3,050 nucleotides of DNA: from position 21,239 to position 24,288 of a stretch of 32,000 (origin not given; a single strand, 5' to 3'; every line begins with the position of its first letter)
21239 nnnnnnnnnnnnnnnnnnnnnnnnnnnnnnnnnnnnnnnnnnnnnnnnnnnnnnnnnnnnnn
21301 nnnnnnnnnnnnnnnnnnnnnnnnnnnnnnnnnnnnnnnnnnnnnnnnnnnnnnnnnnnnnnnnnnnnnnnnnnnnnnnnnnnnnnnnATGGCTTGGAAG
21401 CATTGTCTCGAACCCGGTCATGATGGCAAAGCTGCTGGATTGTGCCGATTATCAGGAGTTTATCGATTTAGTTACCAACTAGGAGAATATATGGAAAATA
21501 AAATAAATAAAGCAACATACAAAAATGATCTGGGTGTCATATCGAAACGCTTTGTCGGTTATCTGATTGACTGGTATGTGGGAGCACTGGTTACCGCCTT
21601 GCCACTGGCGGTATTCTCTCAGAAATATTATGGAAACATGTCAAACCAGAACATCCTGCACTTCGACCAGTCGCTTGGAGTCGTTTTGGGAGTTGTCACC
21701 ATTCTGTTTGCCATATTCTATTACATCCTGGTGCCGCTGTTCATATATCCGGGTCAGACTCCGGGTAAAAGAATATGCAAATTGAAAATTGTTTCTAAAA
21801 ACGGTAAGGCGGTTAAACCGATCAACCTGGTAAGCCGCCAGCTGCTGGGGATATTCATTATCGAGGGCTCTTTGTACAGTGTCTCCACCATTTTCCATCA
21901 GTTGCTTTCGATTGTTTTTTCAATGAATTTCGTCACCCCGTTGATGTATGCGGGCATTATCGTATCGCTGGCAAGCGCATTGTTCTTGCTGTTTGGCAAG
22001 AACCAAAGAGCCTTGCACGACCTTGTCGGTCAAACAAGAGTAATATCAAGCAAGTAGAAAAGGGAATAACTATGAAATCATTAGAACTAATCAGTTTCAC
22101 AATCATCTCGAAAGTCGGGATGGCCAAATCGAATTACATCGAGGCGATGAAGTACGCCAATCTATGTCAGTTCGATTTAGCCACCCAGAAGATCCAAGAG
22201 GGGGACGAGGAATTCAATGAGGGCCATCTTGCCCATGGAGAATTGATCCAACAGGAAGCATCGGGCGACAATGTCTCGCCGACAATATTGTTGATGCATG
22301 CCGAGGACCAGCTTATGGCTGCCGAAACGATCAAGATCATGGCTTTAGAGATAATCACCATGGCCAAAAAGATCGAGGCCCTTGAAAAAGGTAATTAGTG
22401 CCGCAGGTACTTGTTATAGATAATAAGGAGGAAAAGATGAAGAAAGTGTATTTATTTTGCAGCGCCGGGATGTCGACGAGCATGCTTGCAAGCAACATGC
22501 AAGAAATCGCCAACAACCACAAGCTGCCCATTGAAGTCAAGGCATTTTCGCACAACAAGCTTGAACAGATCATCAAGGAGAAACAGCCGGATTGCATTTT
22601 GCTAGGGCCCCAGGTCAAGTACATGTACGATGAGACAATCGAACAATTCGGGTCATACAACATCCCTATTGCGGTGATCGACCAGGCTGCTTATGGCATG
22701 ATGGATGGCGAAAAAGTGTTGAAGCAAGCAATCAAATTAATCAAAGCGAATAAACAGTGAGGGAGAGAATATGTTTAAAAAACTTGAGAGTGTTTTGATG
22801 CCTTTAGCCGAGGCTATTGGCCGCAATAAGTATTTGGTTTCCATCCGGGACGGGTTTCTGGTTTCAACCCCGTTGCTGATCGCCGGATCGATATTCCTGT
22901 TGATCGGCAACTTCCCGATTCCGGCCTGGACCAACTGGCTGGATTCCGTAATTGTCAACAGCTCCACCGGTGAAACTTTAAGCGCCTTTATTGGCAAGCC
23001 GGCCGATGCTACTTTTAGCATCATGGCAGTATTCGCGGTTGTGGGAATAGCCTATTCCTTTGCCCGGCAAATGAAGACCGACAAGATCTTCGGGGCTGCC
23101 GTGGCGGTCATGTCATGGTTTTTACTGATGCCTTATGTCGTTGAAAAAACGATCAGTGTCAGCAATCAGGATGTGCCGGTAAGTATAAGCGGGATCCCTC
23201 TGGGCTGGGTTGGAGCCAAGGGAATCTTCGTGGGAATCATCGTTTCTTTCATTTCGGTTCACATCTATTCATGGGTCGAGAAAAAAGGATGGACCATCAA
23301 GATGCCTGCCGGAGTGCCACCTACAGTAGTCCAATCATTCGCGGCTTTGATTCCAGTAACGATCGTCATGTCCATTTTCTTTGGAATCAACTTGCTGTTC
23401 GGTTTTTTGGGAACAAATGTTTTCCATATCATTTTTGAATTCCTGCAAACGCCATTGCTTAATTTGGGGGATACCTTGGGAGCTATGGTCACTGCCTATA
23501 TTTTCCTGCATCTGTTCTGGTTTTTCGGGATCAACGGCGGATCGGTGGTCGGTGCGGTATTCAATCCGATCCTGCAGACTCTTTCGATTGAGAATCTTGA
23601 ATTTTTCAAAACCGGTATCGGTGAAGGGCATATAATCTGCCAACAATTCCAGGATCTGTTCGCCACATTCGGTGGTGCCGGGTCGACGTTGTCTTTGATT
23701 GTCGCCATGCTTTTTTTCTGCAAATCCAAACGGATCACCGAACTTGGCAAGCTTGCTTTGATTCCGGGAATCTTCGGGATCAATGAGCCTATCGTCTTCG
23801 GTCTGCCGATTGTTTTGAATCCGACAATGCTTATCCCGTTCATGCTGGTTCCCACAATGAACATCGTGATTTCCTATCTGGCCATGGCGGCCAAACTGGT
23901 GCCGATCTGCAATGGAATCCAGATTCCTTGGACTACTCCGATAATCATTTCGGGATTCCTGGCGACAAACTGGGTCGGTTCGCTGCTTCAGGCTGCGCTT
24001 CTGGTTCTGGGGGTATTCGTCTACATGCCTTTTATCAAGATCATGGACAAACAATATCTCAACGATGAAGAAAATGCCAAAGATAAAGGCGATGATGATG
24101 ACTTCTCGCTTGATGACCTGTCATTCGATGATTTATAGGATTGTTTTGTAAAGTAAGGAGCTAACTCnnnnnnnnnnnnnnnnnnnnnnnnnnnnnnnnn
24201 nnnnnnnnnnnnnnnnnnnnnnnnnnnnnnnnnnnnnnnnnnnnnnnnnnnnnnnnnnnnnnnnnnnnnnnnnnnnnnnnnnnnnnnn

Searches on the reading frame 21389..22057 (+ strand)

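Call 43: search_protein_families(library=pfam, proteins=[window:21389-22057:+], max_evalue=0.001)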
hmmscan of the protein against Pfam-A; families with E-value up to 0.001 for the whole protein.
window:21389-22057:+ (222 aa): 1 family
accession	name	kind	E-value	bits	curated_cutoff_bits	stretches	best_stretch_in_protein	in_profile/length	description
PF06271.18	RDD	-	3.6e-18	66.6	24.1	1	51-213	4-135/137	RDD family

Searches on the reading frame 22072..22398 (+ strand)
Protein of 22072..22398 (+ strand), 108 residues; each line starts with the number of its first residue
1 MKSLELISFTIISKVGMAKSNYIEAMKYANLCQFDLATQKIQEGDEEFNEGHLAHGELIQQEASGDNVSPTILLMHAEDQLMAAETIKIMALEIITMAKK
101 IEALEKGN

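Call 43: search_protein_families(library=pfam, proteins=[window:22072-22398:+], max_evalue=0.001)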
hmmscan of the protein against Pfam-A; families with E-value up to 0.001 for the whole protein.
window:22072-22398:+ (108 aa): 1 family
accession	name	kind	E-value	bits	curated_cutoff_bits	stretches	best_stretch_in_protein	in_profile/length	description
PF02255.21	PTS_IIA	-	5.4e-28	97.4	27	1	7-98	2-93/94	PTS system, Lactose/Cellobiose specific IIA subunit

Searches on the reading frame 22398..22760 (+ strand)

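Call 43: search_protein_families(library=pfam, proteins=[window:22398-22760:+], max_evalue=0.001)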
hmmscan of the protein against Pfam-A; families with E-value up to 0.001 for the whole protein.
window:22398-22760:+ (120 aa): 1 family
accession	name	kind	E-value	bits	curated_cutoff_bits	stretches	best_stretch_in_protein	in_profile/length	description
PF02302.22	PTS_IIB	-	2.3e-18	67.1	23.6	1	16-110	1-90/90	PTS system, Lactose/Cellobiose specific IIB subunit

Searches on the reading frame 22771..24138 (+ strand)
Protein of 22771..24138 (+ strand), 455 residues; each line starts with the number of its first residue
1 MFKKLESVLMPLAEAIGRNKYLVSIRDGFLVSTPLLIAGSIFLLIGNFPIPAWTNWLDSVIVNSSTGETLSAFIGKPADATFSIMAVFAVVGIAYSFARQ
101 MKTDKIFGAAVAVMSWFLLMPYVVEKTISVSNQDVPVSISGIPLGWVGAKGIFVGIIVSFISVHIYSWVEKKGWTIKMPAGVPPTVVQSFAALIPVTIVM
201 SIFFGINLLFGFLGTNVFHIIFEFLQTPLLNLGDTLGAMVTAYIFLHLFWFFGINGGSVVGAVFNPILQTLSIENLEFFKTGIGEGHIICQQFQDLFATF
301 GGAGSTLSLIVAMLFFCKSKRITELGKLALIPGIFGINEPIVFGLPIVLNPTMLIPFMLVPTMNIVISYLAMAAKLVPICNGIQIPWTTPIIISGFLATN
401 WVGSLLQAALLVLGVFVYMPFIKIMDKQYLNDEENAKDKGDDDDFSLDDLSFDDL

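Call 43: search_protein_families(library=pfam, proteins=[window:22771-24138:+], max_evalue=0.001)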
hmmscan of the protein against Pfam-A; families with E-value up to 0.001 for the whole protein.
window:22771-24138:+ (455 aa): 1 family
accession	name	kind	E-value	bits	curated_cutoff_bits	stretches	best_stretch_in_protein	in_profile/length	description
PF02378.23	PTS_EIIC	-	2.5e-65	221.1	30.7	1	26-361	1-319/319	Phosphotransferase system, EIIC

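Call 96: list_cluster_members(proteins=[window:22771-24138:+, window:7868-8911:+, window:2041-3528:+, window:9620-10687:+, window:24783-25805:+, window:25808-26926:+, window:11587-12117:+, window:13664-14473:+, window:11010-11534:+, window:5622-7091:-])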
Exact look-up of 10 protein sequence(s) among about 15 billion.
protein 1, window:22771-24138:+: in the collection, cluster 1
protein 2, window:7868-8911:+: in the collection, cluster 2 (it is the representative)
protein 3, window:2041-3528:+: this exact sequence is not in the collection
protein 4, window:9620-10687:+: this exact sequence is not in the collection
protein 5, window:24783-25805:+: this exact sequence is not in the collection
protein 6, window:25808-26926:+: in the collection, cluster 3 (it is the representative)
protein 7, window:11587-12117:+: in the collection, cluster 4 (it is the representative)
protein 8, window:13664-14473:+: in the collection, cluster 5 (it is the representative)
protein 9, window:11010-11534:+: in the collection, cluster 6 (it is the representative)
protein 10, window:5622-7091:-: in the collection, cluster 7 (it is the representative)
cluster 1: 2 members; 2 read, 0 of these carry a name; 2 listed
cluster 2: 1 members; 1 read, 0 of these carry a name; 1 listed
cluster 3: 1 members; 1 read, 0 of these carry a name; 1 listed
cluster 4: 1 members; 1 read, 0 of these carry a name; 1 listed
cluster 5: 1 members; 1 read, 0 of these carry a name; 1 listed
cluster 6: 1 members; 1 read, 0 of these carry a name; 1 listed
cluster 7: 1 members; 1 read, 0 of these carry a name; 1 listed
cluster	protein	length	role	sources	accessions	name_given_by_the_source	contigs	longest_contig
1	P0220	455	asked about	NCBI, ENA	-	-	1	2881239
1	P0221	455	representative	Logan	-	-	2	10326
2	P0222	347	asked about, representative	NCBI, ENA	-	-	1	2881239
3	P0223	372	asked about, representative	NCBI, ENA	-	-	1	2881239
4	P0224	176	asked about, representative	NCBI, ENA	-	-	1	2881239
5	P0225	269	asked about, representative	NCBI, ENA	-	-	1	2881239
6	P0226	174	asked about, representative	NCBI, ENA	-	-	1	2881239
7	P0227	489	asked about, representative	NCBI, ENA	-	-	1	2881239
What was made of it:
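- Singleton status also applies to housekeeping PTS genes of this genome, so it reflects a rarely sampled lineage rather than island novelty (call 96).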
